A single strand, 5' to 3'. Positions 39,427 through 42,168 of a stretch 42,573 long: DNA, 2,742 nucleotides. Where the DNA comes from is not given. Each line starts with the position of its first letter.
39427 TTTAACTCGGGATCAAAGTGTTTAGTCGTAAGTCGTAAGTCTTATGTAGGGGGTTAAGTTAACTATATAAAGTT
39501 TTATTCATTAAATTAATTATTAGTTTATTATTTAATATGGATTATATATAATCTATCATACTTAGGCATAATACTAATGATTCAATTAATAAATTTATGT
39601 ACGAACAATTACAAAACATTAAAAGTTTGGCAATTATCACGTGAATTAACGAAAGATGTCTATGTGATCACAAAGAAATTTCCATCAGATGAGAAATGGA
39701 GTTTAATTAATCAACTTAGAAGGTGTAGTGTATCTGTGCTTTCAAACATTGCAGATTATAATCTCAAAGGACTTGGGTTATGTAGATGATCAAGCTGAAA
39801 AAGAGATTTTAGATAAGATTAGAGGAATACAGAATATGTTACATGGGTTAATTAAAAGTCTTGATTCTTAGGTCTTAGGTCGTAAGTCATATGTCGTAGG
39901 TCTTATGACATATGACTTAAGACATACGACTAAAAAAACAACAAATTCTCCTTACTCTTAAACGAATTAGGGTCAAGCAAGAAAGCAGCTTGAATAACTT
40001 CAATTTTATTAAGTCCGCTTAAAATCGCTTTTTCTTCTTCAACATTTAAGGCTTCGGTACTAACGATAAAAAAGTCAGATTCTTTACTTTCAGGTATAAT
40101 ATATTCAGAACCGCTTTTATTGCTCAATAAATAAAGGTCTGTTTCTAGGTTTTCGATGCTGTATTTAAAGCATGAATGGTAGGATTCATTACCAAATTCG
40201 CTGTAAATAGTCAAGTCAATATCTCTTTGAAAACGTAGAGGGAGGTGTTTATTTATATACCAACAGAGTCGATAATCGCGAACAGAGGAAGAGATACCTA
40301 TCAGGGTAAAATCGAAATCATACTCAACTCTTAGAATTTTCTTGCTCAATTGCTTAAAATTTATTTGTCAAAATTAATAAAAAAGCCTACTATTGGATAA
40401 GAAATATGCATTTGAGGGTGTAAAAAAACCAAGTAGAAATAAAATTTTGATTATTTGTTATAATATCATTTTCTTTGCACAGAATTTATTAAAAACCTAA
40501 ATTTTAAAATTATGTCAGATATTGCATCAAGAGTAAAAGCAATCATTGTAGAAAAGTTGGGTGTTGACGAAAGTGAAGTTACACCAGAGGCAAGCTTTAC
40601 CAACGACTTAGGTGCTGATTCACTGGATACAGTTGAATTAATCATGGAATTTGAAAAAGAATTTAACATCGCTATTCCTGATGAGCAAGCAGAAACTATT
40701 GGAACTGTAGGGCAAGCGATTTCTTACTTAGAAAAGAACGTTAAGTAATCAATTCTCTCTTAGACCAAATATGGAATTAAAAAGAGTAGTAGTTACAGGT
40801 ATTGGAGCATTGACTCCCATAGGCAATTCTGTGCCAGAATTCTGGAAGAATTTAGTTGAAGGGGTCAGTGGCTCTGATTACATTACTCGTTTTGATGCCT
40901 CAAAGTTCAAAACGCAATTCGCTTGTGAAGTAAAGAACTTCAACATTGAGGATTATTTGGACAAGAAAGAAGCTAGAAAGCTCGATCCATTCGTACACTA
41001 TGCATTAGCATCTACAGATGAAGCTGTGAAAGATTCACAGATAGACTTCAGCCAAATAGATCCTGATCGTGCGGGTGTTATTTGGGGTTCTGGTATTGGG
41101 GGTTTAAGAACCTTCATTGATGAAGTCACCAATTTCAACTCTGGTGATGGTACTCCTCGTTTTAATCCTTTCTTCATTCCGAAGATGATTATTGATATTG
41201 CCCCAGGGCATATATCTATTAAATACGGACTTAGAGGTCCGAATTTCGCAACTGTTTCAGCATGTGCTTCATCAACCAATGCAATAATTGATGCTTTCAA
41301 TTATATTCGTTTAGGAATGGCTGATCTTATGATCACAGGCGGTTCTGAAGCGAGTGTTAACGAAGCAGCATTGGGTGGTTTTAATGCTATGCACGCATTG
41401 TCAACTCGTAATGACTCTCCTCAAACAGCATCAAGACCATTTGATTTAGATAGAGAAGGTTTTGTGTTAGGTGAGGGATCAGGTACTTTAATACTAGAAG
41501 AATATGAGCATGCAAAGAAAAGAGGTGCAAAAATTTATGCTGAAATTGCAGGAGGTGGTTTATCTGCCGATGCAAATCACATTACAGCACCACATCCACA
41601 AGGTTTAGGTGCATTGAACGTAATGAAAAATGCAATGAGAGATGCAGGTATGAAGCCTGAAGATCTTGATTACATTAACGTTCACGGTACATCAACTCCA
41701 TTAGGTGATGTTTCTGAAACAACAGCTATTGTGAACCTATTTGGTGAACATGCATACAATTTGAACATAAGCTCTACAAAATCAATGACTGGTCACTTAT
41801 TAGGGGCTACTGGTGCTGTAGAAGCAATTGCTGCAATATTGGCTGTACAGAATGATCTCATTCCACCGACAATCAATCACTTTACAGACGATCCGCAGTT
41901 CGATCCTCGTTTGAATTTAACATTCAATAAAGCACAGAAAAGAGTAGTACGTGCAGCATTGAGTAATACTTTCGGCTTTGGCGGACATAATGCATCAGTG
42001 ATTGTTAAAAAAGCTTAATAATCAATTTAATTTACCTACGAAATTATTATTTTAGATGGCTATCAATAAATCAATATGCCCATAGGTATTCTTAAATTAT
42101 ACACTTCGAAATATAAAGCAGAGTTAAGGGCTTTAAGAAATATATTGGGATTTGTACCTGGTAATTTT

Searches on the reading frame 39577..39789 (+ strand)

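Call 90: search_protein_families(library=pfam, proteins=[window:39577-39789:+], max_evalue=0.001)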
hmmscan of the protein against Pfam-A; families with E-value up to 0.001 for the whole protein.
window:39577-39789:+ (70 aa): 2 families
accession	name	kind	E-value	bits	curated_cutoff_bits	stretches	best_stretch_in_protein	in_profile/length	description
PF05635.17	23S_rRNA_IVP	-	2.1e-15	57.3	33.8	1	13-59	1-47/106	23S rRNA-intervening sequence protein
PF22296.2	bAvd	-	0.00014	22.8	40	1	21-59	7-45/107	bAvd-like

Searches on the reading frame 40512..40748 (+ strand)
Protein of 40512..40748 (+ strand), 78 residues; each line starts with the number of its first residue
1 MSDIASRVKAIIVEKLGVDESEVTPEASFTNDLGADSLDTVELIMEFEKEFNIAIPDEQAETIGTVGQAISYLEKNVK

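Call 36: find_encoding_contigs(protein=window:40512-40748:+, flank=10000, max_places=10)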
Protein window:40512-40748:+ (78 aa): 22 contigs read that carry it; 10 places shown.
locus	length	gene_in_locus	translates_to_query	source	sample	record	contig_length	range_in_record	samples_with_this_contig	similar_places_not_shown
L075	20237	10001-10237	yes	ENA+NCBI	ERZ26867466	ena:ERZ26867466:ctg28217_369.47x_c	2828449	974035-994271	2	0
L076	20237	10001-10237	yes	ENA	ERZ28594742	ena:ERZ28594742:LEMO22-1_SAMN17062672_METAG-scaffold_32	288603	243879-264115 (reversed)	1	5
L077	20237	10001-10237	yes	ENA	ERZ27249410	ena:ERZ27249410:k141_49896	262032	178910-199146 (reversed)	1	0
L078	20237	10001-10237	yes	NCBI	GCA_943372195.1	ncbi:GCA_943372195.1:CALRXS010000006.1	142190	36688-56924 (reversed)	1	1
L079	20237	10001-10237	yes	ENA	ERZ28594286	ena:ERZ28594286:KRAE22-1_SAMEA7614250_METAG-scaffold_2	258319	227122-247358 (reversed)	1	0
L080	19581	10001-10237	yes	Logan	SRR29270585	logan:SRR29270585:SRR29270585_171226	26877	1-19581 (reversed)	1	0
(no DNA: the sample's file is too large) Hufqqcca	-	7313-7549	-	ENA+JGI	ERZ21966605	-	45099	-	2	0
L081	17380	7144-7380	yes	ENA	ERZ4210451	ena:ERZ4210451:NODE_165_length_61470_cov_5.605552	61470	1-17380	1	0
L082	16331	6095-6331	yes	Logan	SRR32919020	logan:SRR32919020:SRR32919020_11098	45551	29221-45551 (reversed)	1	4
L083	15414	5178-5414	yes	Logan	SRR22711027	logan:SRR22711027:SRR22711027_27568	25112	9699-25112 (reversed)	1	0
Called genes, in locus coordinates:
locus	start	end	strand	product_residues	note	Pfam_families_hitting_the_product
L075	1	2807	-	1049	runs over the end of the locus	PF00580:UvrD-helicase, PF13245:AAA_19, PF01443:Viral_helicase1 (faint), PF13538:UvrD_C_2 (faint), PF13361:UvrD_C, PF12705:PDDEXK_1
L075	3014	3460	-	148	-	-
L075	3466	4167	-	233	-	-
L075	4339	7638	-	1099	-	PF08471:Ribonuc_red_2_N, PF02867:Ribonuc_red_lgC, PF12637:TSCPD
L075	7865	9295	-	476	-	PF00224:PK, PF02887:PK_C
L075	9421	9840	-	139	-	-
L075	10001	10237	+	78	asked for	PF00550:PP-binding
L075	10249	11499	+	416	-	PF00109:ketoacyl-synt, PF02801:Ketoacyl-synt_C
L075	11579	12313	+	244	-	PF14622:Ribonucleas_3_3, PF22935:RM44_endonuclase (weak), PF00636:Ribonuclease_3, PF00035:dsrm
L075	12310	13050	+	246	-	PF01553:Acyltransferase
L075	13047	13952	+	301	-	PF00892:EamA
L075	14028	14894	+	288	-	PF03755:YicC-like_N, PF08340:YicC-like_C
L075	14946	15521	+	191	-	PF00625:Guanylate_kin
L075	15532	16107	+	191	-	PF01467:CTP_transf_like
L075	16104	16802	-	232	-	PF01832:Glucosaminidase, PF01476:LysM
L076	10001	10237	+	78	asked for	PF00550:PP-binding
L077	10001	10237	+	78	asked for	PF00550:PP-binding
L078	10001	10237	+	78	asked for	PF00550:PP-binding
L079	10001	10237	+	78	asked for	PF00550:PP-binding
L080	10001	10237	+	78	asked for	PF00550:PP-binding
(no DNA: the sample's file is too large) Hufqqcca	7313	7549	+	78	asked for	PF00550:PP-binding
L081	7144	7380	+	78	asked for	PF00550:PP-binding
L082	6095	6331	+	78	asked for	PF00550:PP-binding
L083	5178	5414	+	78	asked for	PF00550:PP-binding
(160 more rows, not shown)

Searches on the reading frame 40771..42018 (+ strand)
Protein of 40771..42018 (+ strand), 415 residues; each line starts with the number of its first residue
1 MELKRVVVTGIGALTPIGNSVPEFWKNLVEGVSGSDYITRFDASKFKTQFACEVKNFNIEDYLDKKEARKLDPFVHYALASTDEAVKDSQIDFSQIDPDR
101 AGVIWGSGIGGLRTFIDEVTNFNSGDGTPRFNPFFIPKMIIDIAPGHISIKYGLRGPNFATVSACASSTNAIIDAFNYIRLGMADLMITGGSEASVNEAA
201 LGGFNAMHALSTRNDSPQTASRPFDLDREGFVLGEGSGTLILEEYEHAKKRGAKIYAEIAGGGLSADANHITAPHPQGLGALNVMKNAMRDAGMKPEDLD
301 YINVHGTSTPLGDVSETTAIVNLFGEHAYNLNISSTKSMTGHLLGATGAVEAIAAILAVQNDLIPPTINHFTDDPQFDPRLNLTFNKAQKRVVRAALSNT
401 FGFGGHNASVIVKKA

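Call 38: find_encoding_contigs(protein=window:40771-42018:+, flank=10000, max_places=6)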
Protein window:40771-42018:+ (415 aa): 15 contigs read that carry it; 6 places shown.
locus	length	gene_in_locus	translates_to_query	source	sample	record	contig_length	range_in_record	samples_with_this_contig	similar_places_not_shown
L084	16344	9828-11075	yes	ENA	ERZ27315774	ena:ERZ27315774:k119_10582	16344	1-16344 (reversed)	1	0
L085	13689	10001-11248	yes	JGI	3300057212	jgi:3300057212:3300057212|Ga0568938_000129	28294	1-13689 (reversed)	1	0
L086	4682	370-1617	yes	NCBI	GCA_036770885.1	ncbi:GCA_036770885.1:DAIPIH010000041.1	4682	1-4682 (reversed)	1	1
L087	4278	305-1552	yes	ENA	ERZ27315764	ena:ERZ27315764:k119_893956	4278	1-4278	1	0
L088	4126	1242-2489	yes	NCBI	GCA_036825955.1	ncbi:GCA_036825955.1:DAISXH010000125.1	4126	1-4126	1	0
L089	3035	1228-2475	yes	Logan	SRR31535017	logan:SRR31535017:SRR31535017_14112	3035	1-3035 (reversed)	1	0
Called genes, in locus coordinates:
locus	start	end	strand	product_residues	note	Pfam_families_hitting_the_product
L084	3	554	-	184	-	?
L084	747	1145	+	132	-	PF07696:7TMR-DISMED2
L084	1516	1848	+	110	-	PF07695:7TMR-DISM_7TM (weak)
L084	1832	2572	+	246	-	PF07730:HisKA_3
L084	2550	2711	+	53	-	-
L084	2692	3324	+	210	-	PF00072:Response_reg, PF00196:GerE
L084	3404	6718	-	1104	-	PF08471:Ribonuc_red_2_N, PF02867:Ribonuc_red_lgC, PF12637:TSCPD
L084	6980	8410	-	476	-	PF00224:PK, PF02887:PK_C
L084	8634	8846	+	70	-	PF22296:bAvd (faint), PF05635:23S_rRNA_IVP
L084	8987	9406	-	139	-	-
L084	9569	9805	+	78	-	PF00550:PP-binding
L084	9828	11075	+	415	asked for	PF00109:ketoacyl-synt, PF02801:Ketoacyl-synt_C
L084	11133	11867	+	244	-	PF22935:RM44_endonuclase (weak), PF14622:Ribonucleas_3_3, PF00636:Ribonuclease_3, PF00035:dsrm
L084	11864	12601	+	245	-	PF01553:Acyltransferase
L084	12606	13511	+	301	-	PF00892:EamA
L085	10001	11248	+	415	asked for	PF00109:ketoacyl-synt, PF02801:Ketoacyl-synt_C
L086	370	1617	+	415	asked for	PF00109:ketoacyl-synt, PF02801:Ketoacyl-synt_C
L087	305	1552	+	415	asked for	PF00109:ketoacyl-synt, PF02801:Ketoacyl-synt_C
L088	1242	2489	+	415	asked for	PF00109:ketoacyl-synt, PF02801:Ketoacyl-synt_C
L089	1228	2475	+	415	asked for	PF00109:ketoacyl-synt, PF02801:Ketoacyl-synt_C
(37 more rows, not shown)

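Call 40: list_cluster_members(proteins=[P0002, P0001, window:40771-42018:+, window:34347-37661:-])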
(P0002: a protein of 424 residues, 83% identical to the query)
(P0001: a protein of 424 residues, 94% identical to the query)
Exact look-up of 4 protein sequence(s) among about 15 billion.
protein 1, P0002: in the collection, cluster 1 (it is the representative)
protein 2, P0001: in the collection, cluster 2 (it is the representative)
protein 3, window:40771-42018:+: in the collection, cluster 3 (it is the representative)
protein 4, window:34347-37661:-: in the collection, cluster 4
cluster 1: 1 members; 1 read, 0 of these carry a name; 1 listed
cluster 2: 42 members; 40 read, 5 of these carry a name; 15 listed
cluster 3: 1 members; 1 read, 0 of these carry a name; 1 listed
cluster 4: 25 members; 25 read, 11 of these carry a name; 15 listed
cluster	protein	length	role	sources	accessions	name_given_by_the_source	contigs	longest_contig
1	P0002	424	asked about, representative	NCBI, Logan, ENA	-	-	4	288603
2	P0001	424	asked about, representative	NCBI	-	-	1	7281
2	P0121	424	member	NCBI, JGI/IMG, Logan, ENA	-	-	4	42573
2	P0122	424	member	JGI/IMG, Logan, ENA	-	imidazolonepropionase-like amidohydrolase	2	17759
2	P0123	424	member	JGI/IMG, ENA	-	imidazolonepropionase-like amidohydrolase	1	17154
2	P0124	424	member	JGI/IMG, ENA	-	imidazolonepropionase-like amidohydrolase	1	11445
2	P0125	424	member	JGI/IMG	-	imidazolonepropionase-like amidohydrolase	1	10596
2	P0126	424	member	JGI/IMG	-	imidazolonepropionase-like amidohydrolase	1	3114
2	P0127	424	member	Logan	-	-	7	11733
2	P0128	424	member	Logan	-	-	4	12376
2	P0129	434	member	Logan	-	-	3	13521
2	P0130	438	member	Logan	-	-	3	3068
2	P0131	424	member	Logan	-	-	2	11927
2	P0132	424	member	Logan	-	-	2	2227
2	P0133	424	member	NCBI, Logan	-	-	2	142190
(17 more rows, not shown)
